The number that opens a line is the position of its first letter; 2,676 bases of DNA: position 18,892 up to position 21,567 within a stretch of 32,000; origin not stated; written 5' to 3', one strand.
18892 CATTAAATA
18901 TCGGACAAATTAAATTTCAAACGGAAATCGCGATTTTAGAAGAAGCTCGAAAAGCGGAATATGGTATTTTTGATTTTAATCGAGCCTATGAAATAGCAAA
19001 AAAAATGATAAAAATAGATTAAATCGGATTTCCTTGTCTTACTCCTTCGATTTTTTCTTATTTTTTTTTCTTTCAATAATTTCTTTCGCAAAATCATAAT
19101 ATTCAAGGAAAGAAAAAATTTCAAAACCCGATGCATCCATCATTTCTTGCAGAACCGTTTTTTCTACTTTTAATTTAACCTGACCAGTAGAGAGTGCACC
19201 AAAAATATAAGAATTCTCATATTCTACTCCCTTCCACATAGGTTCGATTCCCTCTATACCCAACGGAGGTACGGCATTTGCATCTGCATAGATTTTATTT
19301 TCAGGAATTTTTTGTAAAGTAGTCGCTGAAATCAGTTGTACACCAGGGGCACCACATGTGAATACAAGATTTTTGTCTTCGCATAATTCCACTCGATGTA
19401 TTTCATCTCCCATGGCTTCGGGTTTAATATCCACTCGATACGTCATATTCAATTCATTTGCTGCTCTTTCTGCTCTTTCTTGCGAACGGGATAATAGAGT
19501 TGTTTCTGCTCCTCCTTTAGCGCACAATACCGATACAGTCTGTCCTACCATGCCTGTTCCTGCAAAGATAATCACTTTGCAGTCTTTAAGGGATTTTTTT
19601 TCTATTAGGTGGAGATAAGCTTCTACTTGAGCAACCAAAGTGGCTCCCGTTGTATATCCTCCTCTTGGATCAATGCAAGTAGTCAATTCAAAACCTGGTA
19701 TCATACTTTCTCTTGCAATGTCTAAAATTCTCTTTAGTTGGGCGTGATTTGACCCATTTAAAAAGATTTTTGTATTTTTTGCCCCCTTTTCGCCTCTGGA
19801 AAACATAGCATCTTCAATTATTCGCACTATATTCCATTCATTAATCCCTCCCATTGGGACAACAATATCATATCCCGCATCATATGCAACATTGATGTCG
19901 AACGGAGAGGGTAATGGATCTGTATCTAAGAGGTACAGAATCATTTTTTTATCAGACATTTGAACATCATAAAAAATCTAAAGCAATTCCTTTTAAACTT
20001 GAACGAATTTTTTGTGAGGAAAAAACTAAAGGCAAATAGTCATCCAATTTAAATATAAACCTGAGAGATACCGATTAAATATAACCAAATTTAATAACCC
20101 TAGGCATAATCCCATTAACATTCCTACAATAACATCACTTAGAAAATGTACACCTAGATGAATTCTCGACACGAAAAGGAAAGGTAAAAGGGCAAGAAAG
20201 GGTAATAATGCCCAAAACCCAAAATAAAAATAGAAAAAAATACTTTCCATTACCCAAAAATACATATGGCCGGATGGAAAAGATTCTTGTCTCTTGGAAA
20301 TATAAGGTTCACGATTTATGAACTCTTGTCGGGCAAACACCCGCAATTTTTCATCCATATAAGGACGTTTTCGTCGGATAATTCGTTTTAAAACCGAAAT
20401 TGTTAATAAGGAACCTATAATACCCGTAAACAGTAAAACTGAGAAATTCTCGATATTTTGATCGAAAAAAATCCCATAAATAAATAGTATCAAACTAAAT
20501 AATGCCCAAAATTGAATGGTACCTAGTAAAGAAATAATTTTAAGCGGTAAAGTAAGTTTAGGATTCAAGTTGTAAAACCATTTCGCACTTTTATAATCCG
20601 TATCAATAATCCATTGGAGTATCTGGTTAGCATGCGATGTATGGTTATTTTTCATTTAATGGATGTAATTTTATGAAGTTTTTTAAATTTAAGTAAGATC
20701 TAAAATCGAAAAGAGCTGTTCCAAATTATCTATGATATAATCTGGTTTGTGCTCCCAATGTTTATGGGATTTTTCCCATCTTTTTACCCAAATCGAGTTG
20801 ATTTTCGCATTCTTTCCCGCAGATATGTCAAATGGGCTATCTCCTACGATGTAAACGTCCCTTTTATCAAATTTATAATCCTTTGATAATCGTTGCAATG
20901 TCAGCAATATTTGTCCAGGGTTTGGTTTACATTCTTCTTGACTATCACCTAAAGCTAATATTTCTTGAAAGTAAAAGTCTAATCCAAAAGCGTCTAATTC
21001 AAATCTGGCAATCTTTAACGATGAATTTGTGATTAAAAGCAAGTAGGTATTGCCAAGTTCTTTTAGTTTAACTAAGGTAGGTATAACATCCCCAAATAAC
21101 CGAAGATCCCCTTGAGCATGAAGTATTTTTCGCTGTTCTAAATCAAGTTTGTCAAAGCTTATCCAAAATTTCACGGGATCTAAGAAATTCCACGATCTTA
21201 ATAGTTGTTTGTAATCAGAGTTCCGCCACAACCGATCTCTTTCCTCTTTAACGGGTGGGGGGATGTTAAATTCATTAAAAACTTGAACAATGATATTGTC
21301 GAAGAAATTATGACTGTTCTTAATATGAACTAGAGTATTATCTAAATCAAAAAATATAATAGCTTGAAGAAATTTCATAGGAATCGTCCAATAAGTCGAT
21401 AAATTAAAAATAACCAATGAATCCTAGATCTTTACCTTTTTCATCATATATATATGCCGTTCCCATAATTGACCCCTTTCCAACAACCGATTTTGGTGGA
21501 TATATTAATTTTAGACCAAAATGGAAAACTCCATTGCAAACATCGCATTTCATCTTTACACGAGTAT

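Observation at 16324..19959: Three adjacent methylotroph-type Mtd paralogs with split NAD/NADP signatures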

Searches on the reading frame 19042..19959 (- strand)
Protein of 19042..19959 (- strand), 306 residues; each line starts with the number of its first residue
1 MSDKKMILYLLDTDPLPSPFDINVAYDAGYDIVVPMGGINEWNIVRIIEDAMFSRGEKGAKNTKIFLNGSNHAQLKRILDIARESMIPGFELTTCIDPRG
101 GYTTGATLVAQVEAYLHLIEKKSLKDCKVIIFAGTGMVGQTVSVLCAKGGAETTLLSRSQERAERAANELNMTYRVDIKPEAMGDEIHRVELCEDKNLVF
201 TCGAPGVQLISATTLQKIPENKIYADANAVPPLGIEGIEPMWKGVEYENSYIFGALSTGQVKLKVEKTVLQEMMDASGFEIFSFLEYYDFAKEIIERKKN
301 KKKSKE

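Call 3: search_protein_families(library=pfam, proteins=[window:19042-19959:-], max_evalue=0.01)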
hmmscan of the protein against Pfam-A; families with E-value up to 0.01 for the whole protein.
window:19042-19959:- (306 aa): 3 families
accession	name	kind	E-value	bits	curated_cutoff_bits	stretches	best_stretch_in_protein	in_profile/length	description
PF09176.16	Mpt_N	-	9.8e-21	74.1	27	1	19-98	1-80/81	Methylene-tetrahydromethanopterin dehydrogenase, N-terminal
PF01488.26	Shikimate_DH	-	0.0027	18.2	24.3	1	122-174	8-61/138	Shikimate / quinate 5-dehydrogenase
PF02737.24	3HCDH_N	-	0.0041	17.5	22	1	133-183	5-55/180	3-hydroxyacyl-CoA dehydrogenase, NAD binding domain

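Call 4: search_protein_families(library=ncbifam, proteins=[window:19042-19959:-], max_evalue=0.01)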
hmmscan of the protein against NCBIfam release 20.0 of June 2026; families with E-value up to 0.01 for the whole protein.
window:19042-19959:- (306 aa): 7 families
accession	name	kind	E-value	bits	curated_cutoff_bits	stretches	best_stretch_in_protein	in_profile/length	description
NF005449.0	PRK07041.1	equivalog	5.2e-05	23.2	257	1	122-179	3-60/240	SDR family oxidoreductase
NF000744.0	PRK00045.1-3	equivalog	0.00025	20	429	1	113-221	171-276/447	glutamyl-tRNA reductase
NF006132.0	PRK08277.1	subfamily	0.00045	19.7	281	1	120-173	4-57/280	D-mannonate oxidoreductase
NF007039.0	PRK09496.3-2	equivalog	0.0013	17.7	293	1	111-174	212-275/446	Trk system potassium transporter TrkA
NF005909.0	PRK07890.1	subfamily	0.002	17.5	258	1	126-173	6-54/260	short chain dehydrogenase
NF006143.0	PRK08293.1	equivalog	0.0058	16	312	1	126-173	3-50/291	3-hydroxyacyl-CoA dehydrogenase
NF005752.0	PRK07576.1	subfamily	0.0089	15.3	321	0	124-173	7-56/271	SDR family oxidoreductase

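Call 6: search_solved_structures(query=window:19042-19959:-, max_evalue=0.01, show_alignments=2)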
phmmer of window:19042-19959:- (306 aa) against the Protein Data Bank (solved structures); distinct sequences matched with E-value up to 0.01: 3.
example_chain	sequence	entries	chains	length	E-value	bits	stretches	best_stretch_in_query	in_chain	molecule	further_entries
6tlk_A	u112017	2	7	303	3.8e-46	161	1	5-295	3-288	Bifunctional protein MdtA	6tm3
6tge_A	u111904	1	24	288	7.1e-46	160.1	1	5-294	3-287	Bifunctional NADP-dependent methylenetetrahydromethanopterin dehydrogenase/methylenetetrah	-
1lu9_A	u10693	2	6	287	8.9e-46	159.8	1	5-294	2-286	Methylene Tetrahydromethanopterin Dehydrogenase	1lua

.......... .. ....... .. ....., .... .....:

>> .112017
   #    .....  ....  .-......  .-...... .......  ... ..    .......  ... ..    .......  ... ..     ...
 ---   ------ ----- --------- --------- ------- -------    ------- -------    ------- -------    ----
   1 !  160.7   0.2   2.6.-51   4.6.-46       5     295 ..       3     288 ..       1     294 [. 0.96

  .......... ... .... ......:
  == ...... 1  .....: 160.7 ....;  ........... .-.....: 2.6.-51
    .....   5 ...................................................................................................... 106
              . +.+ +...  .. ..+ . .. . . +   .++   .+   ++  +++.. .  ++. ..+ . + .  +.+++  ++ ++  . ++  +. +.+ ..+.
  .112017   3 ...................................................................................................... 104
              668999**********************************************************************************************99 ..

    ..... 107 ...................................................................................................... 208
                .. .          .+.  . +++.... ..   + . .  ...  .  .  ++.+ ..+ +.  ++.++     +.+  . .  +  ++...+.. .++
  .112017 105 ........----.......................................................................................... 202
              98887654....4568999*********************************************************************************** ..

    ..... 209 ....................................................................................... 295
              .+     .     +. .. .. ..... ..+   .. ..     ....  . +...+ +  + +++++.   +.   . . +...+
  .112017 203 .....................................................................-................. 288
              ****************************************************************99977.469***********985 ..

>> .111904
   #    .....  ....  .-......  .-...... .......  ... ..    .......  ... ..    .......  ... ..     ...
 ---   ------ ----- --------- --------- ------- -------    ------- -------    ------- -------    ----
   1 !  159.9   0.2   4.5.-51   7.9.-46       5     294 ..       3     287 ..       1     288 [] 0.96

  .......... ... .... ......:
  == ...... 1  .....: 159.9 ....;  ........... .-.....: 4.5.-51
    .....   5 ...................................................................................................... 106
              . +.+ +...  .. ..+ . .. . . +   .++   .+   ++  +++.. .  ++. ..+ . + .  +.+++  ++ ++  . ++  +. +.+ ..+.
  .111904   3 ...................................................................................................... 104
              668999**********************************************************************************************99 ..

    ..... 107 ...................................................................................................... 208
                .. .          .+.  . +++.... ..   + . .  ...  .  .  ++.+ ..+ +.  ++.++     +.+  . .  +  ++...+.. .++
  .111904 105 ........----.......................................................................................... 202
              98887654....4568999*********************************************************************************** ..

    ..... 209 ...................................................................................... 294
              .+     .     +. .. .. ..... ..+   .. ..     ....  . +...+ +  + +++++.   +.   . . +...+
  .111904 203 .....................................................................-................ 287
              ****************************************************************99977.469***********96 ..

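Call 27: find_homologous_proteins(query=window:19042-19959:-)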
Query window:19042-19959:- (306 aa): 82 proteins with E <= 0.001 among 1200 candidates. Only proteins of 168 to 536 residues were searched: fused or split forms outside these lengths cannot appear, so this answer is no evidence that the protein stands alone or is whole; lengths 'longer' or 'shorter' looks for them.
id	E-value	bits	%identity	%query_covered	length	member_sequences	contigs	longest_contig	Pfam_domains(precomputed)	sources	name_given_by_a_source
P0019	2.6e-197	672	100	98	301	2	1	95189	PF09176.17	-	-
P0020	3.6e-165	566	84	97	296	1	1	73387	PF09176.17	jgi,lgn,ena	-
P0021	4.3e-165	566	82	99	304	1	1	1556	PF09176.17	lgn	-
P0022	1.1e-164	565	84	97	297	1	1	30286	PF09176.17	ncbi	-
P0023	2.7e-150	518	74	97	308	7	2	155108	PF09176.17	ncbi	ncbi:MAG: methylene-tetrahydromethanopterin dehydrogenase N-terminal domain-containing protein [Prom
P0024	3.7e-143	494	73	95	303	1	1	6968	PF09176.17,PF03435.25,PF01488.27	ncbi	-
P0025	1.5e-104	368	57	94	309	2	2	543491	PF09176.17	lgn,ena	-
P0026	3.4e-104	366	57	99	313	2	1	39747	PF09176.17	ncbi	ncbi:MAG: methylene-tetrahydromethanopterin dehydrogenase N-terminal domain-containing protein [Prom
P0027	2.3e-100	354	55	94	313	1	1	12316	PF09176.17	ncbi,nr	ncbi:MAG: methylenetetrahydromethanopterin dehydrogenase [Candidatus Lokiarchaeota archaeon]|nr:meth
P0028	3.4e-99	350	54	97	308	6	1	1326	PF09176.17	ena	-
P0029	7.7e-99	349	54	94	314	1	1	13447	PF09176.17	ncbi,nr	ncbi:MAG: hypothetical protein GY870_20475 [archaeon]|nr:hypothetical protein [archaeon]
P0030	1.4e-98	348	53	95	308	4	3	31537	PF05368.20,PF09176.17,PF13460.13,PF00106.32,PF01370.28,PF01488.27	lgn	-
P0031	4.6e-97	343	53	100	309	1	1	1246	PF09176.17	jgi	jgi:methylene-tetrahydromethanopterin dehydrogenase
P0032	4.2e-95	337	52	95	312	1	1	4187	PF09176.17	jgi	jgi:methylene-tetrahydromethanopterin dehydrogenase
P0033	5.0e-95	336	53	94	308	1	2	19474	PF09176.17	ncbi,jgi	ncbi:MAG: NAD(P)-dependent methylenetetrahydromethanopterin dehydrogenase [Promethearchaeota archaeo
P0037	1.3e-56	210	41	95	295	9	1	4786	PF09176.17,PF01262.28,PF03807.24,PF01488.27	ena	-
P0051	4.9e-45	172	34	96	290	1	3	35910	PF09176.17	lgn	-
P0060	5.6e-41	159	33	96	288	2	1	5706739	PF09176.17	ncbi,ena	-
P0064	2.4e-40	157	36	97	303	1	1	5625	PF09176.17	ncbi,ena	-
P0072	1.8e-38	151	35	96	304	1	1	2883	PF09176.17,PF01488.27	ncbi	ncbi:MAG: methylene-tetrahydromethanopterin dehydrogenase N-terminal domain-containing protein [Cand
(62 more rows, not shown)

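Call 79: list_cluster_members(proteins=[P0037, P0064, P0072, P0113, P0167, P0060, P0051, P0111, P0025, P0134])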
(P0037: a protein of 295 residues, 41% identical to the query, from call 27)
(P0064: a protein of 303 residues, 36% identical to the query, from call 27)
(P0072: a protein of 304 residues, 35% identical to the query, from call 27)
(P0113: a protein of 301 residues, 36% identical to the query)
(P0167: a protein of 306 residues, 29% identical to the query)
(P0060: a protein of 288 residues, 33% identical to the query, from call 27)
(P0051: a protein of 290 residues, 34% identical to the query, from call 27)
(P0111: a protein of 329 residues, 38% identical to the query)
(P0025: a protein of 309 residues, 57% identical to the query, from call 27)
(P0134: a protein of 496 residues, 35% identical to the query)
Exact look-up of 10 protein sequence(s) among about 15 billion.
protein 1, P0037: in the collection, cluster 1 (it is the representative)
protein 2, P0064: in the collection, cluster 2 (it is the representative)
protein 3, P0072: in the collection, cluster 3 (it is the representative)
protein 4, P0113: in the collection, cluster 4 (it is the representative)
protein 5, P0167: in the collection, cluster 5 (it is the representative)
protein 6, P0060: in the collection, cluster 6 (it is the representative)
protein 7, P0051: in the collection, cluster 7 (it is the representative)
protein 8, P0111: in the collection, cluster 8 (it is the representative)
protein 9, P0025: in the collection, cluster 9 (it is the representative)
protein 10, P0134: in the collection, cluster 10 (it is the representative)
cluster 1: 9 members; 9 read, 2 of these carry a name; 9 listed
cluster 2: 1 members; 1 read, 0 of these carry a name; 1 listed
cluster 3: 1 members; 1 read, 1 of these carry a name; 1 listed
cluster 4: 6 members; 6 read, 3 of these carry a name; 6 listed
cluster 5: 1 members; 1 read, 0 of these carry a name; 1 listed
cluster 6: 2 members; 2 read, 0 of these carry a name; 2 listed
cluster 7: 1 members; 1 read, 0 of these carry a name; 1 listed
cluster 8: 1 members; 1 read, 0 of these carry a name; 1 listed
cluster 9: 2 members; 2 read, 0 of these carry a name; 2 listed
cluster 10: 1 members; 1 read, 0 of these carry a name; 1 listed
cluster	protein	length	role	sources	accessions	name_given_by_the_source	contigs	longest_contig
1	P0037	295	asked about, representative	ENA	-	-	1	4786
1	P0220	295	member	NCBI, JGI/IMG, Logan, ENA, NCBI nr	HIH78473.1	MAG TPA: NAD(P)-binding domain-containing protein [Halobacteria archaeon] | methylene-tetrahydromethanopterin dehydrogenase | NAD(P)-binding domain-containing protein [Halobacteria archaeon]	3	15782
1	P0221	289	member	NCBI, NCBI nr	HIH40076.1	MAG TPA: NAD(P)-binding domain-containing protein [Halobacteria archaeon] | NAD(P)-binding domain-containing protein [Halobacteria archaeon]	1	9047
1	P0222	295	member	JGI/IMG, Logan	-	-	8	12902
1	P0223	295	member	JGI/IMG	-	-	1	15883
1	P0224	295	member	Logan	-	-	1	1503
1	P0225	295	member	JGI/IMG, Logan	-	-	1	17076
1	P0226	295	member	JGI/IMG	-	-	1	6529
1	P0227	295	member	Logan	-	-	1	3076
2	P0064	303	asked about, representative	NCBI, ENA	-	-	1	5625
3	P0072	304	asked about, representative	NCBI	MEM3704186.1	MAG: methylene-tetrahydromethanopterin dehydrogenase N-terminal domain-containing protein ...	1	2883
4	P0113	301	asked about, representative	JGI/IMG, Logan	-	methylene-tetrahydromethanopterin dehydrogenase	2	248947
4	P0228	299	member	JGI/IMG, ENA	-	methylene-tetrahydromethanopterin dehydrogenase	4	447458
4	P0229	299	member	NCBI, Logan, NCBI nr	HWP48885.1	MAG TPA: NAD(P)-dependent methylenetetrahydromethanopterin dehydrogenase [Candidatus ... | NAD(P)-dependent methylenetetrahydromethanopterin dehydrogenase [Candidatus ...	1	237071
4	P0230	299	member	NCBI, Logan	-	-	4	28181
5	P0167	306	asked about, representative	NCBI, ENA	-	-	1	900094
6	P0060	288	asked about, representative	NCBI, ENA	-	-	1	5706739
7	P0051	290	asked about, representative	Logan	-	-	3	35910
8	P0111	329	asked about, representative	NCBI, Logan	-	-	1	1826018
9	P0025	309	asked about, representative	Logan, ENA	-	-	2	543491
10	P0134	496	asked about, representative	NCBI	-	-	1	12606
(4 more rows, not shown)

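Call 80: search_solved_structures(query=P0060, max_evalue=0.001)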
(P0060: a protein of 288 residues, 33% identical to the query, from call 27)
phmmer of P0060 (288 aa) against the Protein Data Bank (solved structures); distinct sequences matched with E-value up to 0.001: 7.
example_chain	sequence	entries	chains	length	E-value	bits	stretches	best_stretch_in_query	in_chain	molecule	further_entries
6tlk_A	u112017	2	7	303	6.7e-89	301.1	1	2-285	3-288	Bifunctional protein MdtA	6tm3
6tge_A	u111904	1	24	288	1e-88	300.5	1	2-284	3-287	Bifunctional NADP-dependent methylenetetrahydromethanopterin dehydrogenase/methylenetetrah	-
1lu9_A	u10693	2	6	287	1.1e-88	300.5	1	2-284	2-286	Methylene Tetrahydromethanopterin Dehydrogenase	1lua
5t2u_A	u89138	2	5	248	1e-06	31.6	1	111-221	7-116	Oxidoreductase, short chain dehydrogenase/reductase family protein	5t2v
3ai1_A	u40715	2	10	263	0.00013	24.7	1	113-179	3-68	NADPH-sorbose reductase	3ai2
3ai3_A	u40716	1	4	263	0.00016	24.4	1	113-179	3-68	NADPH-sorbose reductase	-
1xhl_A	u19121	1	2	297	0.00035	23.3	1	109-178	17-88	Short-chain dehydrogenase/reductase family member (5L265), putative Tropinone Reductase-II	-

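Call 97: find_encoding_contigs(protein=P0023, flank=6000, max_places=2)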
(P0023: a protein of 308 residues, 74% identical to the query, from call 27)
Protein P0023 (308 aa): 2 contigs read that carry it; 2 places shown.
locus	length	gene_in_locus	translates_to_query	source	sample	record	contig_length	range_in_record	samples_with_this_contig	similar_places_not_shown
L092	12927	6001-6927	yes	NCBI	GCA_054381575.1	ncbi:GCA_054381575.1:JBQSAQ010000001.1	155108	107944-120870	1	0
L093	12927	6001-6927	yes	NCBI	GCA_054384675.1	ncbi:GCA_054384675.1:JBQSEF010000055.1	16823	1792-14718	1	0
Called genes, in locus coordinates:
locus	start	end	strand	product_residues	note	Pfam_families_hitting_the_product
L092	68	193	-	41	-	PF23458:DUF7130 (weak), PF21349:RUBY_RBDX, PF00301:Rubredoxin (weak)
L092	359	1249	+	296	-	-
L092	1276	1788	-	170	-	PF02915:Rubrerythrin, PF21349:RUBY_RBDX (weak)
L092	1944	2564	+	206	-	-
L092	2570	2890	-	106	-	-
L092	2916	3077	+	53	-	-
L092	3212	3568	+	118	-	-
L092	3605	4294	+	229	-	PF00702:Hydrolase, PF13419:HAD_2, PF13242:Hydrolase_like (weak)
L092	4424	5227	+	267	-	-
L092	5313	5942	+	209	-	PF14378:PAP2_3 (weak), PF01569:PAP2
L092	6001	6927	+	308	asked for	PF09176:Mpt_N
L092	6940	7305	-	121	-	PF00011:HSP20 (faint)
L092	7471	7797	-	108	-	PF01880:Desulfoferrodox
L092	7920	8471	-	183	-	PF12802:MarR_2 (weak), PF01037:AsnC_trans_reg (faint), PF08279:HTH_11 (faint), PF13404:HTH_AsnC-type, PF13412:HTH_24, PF01047:MarR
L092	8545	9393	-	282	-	-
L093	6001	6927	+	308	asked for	PF09176:Mpt_N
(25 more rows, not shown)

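Call 98: find_encoding_contigs(protein=P0025, flank=6000, max_places=2)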
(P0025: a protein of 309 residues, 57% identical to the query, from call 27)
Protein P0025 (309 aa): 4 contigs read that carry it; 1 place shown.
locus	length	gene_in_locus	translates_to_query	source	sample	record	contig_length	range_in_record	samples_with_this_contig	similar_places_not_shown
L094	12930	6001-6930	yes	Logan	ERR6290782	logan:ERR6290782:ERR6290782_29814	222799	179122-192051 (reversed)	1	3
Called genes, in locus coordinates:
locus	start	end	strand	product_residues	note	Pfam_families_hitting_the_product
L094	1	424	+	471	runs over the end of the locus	PF07690:MFS_1 (weak), PF13347:MFS_2, PF07690:MFS_1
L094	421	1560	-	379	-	PF01408:GFO_IDH_MocA, PF03447:NAD_binding_3 (weak), PF02894:GFO_IDH_MocA_C (weak), PF22725:GFO_IDH_MocA_C3 (weak)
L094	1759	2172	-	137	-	-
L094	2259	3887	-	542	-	PF00920:ILVD_EDD_N, PF24877:ILV_EDD_C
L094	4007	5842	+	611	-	PF02776:TPP_enzyme_N, PF00205:TPP_enzyme_M, PF02775:TPP_enzyme_C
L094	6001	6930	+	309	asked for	PF09176:Mpt_N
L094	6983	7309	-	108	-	PF01880:Desulfoferrodox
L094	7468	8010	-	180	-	PF01978:TrmB (faint), PF01047:MarR (weak), PF12802:MarR_2 (weak), PF13404:HTH_AsnC-type, PF13412:HTH_24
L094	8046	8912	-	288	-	PF03692:CxxCxxCC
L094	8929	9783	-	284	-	-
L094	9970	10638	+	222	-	PF12838:Fer4_7 (faint), PF00037:Fer4, PF12797:Fer4_2 (weak), PF12837:Fer4_6 (weak), PF13237:Fer4_10, PF14697:Fer4_21, PF13187:Fer4_9 (weak), PF27217:AF_0155, +1 more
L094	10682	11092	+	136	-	PF00571:CBS (weak)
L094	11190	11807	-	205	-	PF00025:Arf, PF00071:Ras (weak)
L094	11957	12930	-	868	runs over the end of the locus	PF00521:DNA_topoisoIV, PF03989:DNA_gyraseA_C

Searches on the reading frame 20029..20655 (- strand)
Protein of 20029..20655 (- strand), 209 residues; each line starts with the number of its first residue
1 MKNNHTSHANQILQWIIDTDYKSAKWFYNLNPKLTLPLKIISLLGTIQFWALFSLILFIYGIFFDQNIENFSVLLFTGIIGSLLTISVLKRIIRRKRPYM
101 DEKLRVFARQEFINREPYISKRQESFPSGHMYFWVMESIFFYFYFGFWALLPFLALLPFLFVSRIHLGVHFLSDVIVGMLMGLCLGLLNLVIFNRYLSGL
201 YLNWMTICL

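Call 7: search_protein_families(library=pfam, proteins=[window:20029-20655:-], max_evalue=0.001)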
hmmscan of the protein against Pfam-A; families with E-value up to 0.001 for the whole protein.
window:20029-20655:- (209 aa): 2 families
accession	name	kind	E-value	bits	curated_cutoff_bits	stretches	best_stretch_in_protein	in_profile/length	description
PF01569.27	PAP2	-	1.6e-17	63.9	27.2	1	73-193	3-125/130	PAP2 superfamily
PF14378.12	PAP2_3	-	0.00052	20.3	27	0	119-184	120-186/190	PAP2 superfamily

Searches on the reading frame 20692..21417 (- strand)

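Call 7: search_protein_families(library=pfam, proteins=[window:20692-21417:-], max_evalue=0.001)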
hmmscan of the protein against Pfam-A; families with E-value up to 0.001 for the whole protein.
window:20692-21417:- (242 aa): 3 families
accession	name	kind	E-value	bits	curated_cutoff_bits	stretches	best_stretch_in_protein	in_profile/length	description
PF13419.12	HAD_2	-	3.6e-21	76.5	23.8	1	21-211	1-178/178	Haloacid dehalogenase-like hydrolase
PF00702.32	Hydrolase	-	1.7e-17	64.9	26.4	1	20-204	3-190/191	haloacid dehalogenase-like hydrolase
PF13242.12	Hydrolase_like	-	3.3e-10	40.2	22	1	164-235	4-75/75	HAD-hyrolase-like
